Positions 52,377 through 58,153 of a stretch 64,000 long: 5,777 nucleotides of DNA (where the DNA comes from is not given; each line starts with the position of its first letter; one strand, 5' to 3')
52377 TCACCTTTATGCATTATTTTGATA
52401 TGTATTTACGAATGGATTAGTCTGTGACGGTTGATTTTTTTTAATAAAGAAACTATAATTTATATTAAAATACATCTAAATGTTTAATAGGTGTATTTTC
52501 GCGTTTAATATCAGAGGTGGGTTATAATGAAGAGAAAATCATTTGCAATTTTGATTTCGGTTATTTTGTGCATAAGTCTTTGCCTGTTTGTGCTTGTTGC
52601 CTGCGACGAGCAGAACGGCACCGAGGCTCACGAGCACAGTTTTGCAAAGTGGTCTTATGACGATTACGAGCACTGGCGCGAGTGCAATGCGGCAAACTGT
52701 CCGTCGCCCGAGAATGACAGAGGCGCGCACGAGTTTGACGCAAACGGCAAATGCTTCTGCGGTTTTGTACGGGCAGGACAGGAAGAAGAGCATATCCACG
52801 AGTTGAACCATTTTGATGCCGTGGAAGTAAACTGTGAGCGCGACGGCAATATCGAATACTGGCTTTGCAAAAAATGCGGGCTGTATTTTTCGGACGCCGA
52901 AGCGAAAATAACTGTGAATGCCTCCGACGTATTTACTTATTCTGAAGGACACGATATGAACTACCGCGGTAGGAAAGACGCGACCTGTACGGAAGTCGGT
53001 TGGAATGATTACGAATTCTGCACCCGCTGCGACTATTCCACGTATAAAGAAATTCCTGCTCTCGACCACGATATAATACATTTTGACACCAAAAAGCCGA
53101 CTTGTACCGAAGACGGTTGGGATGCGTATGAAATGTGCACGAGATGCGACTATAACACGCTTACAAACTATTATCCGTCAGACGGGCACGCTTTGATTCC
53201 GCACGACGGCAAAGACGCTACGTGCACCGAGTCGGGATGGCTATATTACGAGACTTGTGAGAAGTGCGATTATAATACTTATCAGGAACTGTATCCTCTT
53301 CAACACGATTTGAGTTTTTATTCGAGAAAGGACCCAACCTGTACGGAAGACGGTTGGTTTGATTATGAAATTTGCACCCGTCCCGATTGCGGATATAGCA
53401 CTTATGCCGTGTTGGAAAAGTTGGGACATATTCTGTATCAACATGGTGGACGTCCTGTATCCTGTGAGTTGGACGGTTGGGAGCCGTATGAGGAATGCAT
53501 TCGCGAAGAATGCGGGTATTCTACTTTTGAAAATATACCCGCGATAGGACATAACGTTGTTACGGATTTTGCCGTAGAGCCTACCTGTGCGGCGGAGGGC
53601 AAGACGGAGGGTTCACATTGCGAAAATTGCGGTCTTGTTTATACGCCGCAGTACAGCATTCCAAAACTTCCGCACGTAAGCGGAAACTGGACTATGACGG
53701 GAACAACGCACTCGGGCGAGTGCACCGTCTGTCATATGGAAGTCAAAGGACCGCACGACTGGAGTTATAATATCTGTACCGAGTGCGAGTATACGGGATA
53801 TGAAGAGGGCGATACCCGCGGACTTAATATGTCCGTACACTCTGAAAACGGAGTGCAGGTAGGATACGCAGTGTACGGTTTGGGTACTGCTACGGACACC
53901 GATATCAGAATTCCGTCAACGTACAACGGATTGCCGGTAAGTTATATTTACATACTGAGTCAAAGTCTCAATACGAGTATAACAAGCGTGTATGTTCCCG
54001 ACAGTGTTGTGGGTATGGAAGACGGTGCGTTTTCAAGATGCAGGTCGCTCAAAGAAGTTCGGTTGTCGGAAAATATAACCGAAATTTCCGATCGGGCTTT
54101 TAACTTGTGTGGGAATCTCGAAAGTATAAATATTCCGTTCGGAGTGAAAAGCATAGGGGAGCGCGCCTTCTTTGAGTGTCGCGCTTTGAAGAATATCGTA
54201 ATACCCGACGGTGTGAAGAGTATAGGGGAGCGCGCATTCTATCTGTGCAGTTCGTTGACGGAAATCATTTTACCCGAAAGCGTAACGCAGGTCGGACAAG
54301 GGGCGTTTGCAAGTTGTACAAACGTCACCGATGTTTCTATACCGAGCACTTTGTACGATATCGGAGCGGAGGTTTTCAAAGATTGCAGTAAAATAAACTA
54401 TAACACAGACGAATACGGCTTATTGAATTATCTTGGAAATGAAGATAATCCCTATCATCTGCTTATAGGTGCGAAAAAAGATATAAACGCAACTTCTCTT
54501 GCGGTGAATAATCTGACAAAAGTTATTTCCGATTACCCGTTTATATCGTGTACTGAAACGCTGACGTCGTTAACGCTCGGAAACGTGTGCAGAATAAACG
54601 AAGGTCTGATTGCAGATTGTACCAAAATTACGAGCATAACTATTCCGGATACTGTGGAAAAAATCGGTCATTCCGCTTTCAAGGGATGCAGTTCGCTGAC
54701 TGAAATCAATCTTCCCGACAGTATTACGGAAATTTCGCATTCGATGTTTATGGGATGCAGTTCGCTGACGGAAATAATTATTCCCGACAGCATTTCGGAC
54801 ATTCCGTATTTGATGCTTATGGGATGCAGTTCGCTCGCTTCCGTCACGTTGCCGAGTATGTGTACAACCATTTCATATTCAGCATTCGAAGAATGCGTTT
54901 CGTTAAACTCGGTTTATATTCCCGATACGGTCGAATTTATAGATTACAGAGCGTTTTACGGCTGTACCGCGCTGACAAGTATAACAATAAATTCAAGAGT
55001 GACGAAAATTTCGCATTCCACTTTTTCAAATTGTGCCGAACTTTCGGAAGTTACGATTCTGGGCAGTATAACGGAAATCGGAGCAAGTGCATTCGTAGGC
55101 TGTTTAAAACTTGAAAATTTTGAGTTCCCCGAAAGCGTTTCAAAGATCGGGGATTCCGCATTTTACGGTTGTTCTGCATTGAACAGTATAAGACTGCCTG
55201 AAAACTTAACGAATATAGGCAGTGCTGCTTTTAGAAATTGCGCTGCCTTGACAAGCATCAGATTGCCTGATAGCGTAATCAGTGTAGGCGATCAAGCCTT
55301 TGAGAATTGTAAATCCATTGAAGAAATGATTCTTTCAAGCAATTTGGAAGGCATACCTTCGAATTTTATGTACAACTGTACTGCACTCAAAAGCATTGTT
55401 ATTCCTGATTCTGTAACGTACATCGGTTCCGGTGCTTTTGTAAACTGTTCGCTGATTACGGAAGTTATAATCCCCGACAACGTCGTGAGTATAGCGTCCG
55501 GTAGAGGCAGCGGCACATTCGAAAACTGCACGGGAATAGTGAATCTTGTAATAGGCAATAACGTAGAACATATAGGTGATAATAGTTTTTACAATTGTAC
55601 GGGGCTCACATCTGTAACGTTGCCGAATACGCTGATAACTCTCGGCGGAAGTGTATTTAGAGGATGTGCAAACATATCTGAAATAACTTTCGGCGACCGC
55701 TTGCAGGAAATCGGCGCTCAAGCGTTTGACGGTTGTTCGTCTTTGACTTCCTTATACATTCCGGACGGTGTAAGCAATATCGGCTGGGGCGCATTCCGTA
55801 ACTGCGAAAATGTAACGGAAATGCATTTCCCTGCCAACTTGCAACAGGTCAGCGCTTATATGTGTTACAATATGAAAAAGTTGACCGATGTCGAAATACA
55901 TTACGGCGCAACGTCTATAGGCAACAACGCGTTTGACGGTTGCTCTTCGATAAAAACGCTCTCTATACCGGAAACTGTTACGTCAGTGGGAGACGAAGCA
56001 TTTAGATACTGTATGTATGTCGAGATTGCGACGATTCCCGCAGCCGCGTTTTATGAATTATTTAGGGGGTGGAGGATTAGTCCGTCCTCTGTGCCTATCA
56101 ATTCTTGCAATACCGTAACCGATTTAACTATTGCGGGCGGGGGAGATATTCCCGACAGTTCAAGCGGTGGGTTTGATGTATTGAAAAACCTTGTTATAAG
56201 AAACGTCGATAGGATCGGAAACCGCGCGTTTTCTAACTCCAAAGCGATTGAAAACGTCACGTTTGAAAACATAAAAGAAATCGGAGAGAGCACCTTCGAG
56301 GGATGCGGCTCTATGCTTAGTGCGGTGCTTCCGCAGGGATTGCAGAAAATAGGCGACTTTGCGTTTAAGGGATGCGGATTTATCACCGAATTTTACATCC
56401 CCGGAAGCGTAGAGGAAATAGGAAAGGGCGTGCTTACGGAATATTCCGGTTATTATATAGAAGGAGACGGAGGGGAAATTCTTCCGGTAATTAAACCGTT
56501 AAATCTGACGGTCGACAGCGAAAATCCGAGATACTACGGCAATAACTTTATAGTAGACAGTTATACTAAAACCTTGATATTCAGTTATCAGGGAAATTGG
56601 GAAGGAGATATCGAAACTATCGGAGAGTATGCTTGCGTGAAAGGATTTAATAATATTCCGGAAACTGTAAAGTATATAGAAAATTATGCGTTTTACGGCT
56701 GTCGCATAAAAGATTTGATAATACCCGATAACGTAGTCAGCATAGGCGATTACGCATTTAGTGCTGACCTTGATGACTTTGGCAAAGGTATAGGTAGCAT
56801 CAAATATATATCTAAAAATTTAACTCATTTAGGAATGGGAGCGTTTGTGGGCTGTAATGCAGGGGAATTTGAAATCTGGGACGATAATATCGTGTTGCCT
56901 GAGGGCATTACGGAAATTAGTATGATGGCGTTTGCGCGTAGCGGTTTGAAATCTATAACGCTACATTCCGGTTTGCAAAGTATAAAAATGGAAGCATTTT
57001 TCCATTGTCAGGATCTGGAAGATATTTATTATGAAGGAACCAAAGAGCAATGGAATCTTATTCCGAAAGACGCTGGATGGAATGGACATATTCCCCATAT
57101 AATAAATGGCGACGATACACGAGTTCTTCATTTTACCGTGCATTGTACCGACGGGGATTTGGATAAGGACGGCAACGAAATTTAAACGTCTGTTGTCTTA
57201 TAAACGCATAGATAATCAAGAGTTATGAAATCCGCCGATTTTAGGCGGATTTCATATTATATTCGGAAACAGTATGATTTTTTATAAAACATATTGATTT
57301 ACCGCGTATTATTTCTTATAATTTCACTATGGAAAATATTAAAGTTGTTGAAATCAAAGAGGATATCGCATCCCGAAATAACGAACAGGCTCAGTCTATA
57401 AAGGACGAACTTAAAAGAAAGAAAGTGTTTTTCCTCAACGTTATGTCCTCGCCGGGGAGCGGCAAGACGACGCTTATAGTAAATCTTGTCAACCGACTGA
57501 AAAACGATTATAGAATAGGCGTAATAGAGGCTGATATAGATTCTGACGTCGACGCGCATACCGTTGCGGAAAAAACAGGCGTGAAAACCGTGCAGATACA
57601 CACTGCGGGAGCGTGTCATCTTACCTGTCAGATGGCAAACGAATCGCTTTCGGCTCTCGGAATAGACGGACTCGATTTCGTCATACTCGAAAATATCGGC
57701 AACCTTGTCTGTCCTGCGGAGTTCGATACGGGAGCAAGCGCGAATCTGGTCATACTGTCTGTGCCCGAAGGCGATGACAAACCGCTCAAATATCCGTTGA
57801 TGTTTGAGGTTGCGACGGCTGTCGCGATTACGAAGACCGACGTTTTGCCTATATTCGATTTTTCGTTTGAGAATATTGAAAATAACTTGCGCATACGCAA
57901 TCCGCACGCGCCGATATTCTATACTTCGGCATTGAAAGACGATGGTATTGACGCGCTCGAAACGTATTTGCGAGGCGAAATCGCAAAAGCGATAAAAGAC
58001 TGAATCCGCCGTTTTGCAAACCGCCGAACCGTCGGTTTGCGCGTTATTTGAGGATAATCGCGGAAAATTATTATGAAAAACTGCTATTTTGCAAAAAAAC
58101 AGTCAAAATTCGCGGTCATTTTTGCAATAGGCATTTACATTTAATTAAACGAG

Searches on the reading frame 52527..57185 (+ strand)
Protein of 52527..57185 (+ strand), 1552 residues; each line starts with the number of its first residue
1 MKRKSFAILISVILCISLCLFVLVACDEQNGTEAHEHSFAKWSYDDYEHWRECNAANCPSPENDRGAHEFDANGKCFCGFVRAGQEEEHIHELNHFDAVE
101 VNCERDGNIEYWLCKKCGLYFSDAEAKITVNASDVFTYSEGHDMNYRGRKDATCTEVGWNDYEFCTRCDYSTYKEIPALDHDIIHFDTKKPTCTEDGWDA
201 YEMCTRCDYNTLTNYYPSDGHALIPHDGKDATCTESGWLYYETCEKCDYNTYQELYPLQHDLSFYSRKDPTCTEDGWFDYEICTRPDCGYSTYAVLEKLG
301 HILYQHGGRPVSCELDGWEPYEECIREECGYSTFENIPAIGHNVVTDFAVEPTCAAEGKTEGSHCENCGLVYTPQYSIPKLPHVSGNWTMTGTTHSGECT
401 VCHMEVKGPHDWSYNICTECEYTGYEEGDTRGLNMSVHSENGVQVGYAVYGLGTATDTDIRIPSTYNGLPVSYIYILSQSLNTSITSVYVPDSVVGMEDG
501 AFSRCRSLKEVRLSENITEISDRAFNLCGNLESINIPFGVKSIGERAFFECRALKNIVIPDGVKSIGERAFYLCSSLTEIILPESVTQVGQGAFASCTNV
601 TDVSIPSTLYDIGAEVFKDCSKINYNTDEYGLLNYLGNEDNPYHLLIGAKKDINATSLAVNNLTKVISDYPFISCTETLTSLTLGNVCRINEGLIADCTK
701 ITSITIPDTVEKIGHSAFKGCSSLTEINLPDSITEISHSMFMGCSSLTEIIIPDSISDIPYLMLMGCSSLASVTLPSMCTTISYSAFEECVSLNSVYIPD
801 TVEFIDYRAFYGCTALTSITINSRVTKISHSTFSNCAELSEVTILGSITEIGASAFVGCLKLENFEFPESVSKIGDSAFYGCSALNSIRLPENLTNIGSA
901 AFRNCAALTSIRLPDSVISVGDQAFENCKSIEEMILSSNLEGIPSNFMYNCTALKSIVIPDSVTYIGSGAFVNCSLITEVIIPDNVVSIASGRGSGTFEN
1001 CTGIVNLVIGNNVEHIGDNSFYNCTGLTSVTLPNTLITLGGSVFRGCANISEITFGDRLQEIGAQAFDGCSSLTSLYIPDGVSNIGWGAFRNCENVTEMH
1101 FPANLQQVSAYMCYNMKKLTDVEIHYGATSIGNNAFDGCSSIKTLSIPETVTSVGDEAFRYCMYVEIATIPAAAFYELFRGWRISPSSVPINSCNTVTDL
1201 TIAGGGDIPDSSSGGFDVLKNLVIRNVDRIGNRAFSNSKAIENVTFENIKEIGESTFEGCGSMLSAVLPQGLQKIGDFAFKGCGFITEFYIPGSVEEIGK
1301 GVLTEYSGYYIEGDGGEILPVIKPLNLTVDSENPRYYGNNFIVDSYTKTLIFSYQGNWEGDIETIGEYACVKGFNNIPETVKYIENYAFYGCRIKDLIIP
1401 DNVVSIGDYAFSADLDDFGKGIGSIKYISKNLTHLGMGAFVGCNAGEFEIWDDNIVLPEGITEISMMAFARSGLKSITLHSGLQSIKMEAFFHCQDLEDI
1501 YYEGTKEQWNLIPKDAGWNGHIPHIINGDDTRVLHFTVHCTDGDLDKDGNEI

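Call 7: search_protein_families(library=pfam, proteins=[window:52527-57185:+])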
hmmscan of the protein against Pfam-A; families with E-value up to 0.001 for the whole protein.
window:52527-57185:+ (1552 aa): 3 families
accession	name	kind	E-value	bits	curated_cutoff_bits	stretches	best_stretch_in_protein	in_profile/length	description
PF13306.12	LRR_5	-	1.3e-208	681.7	27.7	10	873-990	2-116/127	BspA type Leucine rich repeat region (6 copies)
PF13855.12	LRR_8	-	3.5e-34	116.8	27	0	872-914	14-57/61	Leucine rich repeat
PF23952.1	LRR_EndoS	-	0.00017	22.2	27.9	0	683-752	17-89/116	Endo-beta-N-acetylglucosaminidase EndoS LRR domain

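Call 11: find_encoding_contigs(protein=window:52527-57185:+, flank=6000, max_places=10)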
Protein window:52527-57185:+ (1552 aa): 5 contigs read that carry it; 3 places shown.
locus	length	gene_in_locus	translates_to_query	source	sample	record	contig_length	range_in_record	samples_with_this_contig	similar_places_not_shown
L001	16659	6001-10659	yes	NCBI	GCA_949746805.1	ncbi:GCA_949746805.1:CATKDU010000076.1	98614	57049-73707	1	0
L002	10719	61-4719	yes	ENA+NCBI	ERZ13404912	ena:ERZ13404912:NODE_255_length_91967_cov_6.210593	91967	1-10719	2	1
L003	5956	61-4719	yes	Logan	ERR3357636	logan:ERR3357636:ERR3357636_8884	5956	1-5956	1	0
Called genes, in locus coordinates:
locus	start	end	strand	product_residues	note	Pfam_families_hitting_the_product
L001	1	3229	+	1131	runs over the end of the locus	-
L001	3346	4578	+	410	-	-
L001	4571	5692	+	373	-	-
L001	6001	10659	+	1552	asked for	-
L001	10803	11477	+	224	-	PF03308:MeaB (weak), PF02492:cobW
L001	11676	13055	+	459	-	PF01266:DAO (faint), PF01593:Amino_oxidase, PF07992:Pyr_redox_2 (weak), PF13450:NAD_binding_8, PF13738:Pyr_redox_3 (faint)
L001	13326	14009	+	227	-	PF02492:cobW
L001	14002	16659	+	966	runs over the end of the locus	PF13187:Fer4_9 (faint), PF00037:Fer4 (weak), PF14691:Fer4_20, PF01266:DAO (weak), PF07992:Pyr_redox_2, PF13450:NAD_binding_8, PF13738:Pyr_redox_3 (weak), PF00037:Fer4 (weak), +8 more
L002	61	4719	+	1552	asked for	-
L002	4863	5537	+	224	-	PF03308:MeaB (weak), PF02492:cobW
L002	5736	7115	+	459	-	PF01266:DAO (faint), PF01593:Amino_oxidase, PF07992:Pyr_redox_2 (weak), PF13450:NAD_binding_8, PF13738:Pyr_redox_3 (faint)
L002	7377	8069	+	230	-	PF02492:cobW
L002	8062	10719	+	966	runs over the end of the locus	PF13187:Fer4_9 (faint), PF00037:Fer4 (weak), PF14691:Fer4_20, PF01266:DAO (weak), PF07992:Pyr_redox_2, PF13450:NAD_binding_8, PF13738:Pyr_redox_3 (weak), PF00037:Fer4 (weak), +8 more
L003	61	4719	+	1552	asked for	-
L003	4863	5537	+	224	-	PF03308:MeaB (weak), PF02492:cobW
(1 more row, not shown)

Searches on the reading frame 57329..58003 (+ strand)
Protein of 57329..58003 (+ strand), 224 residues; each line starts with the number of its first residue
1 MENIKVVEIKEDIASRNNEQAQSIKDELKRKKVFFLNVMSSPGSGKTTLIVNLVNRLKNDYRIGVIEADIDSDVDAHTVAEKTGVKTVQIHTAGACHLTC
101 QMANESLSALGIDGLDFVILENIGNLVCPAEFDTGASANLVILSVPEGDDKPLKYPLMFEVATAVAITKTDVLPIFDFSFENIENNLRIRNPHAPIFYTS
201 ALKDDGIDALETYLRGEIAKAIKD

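Call 7: search_protein_families(library=pfam, proteins=[window:57329-58003:+])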
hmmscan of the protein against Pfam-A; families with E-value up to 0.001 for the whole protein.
window:57329-58003:+ (224 aa): 6 families
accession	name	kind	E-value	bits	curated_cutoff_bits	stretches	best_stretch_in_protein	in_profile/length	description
PF02492.25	cobW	-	5.9e-17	62.3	20.7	1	37-197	4-179/180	CobW/HypB/UreG, nucleotide-binding domain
PF03308.22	MeaB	-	3.3e-06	26.8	23.1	1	11-212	9-229/273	Methylmalonyl Co-A mutase-associated GTPase MeaB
PF03205.20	MobB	-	3.2e-05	24.3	26.6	1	36-102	2-74/133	Molybdopterin guanine dinucleotide synthesis protein B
PF13086.12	AAA_11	-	0.00011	22.6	27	1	17-106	3-64/257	AAA domain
PF03193.22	RsgA_GTPase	-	0.00012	22.3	30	0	14-68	90-139/174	RsgA GTPase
PF01656.29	CbiA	-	0.00029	21.2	25.4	1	43-111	9-66/125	CobQ/CobB/MinD/ParA nucleotide binding domain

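Call 31: find_encoding_contigs(protein=window:57329-58003:+, flank=6500, max_places=10)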
Protein window:57329-58003:+ (224 aa): 5 contigs read that carry it; 2 places shown.
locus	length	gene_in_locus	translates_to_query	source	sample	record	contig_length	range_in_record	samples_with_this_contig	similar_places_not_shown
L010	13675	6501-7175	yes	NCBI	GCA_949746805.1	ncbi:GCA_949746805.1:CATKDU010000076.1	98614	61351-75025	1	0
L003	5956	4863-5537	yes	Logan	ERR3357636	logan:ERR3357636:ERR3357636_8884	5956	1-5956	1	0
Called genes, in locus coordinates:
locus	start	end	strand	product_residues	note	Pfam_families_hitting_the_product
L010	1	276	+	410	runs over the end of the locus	-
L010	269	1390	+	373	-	-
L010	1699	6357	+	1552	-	-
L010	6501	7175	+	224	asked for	PF03308:MeaB (weak), PF02492:cobW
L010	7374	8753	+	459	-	PF01266:DAO (faint), PF01593:Amino_oxidase, PF07992:Pyr_redox_2 (weak), PF13450:NAD_binding_8, PF13738:Pyr_redox_3 (faint)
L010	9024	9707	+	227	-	PF02492:cobW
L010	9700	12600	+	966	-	PF13187:Fer4_9 (faint), PF00037:Fer4 (weak), PF14691:Fer4_20, PF01266:DAO (weak), PF07992:Pyr_redox_2, PF13450:NAD_binding_8, PF13738:Pyr_redox_3 (weak), PF00037:Fer4 (weak), +8 more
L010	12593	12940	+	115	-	PF01155:HypA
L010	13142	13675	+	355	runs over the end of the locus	PF01520:Amidase_3, PF01471:PG_binding_1, PF09374:PG_binding_3 (faint), PF01471:PG_binding_1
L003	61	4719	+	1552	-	-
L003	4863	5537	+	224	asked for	PF03308:MeaB (weak), PF02492:cobW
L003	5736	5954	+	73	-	?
